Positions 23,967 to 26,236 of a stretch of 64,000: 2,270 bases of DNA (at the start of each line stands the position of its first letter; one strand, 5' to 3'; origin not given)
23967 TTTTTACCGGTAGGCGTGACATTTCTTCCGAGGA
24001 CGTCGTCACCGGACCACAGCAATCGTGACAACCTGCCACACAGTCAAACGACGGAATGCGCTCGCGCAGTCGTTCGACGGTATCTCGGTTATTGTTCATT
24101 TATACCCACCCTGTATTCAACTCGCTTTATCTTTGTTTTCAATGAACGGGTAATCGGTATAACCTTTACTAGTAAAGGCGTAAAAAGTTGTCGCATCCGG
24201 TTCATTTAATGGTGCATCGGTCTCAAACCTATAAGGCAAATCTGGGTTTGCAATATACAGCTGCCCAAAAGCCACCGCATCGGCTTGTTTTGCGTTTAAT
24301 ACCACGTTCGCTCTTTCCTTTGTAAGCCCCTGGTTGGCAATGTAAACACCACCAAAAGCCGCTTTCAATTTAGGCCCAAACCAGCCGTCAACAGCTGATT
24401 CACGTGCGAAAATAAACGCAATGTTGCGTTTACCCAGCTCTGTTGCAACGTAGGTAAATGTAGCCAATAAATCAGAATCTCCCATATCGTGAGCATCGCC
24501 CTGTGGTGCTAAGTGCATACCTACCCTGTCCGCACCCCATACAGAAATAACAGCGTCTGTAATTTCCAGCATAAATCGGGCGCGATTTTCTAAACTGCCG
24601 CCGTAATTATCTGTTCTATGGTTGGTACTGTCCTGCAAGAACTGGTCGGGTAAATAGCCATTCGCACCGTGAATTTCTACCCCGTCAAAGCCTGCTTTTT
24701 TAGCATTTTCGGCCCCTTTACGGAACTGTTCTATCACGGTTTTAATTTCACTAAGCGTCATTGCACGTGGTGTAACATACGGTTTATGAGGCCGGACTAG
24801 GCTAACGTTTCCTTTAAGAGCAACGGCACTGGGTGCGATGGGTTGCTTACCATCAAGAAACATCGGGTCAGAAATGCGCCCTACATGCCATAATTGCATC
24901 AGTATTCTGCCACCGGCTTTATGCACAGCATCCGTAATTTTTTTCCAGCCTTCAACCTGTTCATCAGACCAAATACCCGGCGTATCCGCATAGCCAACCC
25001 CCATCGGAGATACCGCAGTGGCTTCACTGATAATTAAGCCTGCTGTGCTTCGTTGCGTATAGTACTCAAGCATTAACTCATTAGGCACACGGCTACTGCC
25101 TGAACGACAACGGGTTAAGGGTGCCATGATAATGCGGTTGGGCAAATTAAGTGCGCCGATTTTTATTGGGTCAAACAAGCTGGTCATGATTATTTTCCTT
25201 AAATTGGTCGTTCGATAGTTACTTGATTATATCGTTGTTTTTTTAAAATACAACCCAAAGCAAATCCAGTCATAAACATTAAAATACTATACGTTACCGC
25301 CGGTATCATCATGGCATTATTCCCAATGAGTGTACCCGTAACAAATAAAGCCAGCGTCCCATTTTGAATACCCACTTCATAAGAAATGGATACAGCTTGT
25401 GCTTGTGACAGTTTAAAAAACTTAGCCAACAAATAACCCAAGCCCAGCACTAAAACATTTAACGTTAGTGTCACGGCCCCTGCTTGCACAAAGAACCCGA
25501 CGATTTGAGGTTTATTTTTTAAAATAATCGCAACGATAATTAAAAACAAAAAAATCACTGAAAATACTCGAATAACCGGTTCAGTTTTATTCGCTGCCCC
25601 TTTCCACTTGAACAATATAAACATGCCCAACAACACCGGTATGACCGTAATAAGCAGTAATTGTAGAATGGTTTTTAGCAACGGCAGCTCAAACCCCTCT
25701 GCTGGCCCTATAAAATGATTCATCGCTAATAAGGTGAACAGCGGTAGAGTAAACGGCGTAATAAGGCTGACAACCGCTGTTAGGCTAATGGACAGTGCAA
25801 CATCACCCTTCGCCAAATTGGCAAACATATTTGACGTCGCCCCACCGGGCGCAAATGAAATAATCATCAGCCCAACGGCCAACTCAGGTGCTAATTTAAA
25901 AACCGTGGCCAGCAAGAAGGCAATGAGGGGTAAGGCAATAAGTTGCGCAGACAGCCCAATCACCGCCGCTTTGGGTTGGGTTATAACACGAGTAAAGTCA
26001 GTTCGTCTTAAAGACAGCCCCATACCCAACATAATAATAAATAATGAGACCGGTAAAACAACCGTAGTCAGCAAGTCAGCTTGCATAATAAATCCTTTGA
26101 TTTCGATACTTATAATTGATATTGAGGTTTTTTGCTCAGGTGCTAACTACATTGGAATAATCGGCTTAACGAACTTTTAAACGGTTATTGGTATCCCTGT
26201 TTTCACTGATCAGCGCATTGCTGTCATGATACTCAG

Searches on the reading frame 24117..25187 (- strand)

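Call 28: search_protein_families(library=pfam, proteins=[window:24117-25187:-])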
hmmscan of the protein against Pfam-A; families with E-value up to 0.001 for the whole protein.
window:24117-25187:- (356 aa): 1 family
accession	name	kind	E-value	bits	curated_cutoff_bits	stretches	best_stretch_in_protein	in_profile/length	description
PF00724.26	Oxidored_FMN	-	7e-80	269.3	27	1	3-327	1-341/342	NADH:flavin oxidoreductase / NADH oxidase family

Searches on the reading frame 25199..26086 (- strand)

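Call 28: search_protein_families(library=pfam, proteins=[window:25199-26086:-])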
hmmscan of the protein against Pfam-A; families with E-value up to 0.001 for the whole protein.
window:25199-26086:- (295 aa): 1 family
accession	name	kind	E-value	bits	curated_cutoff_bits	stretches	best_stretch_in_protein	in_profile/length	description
PF01758.21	SBF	-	3.2e-37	128.5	24.3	1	13-196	2-189/191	Sodium Bile acid symporter family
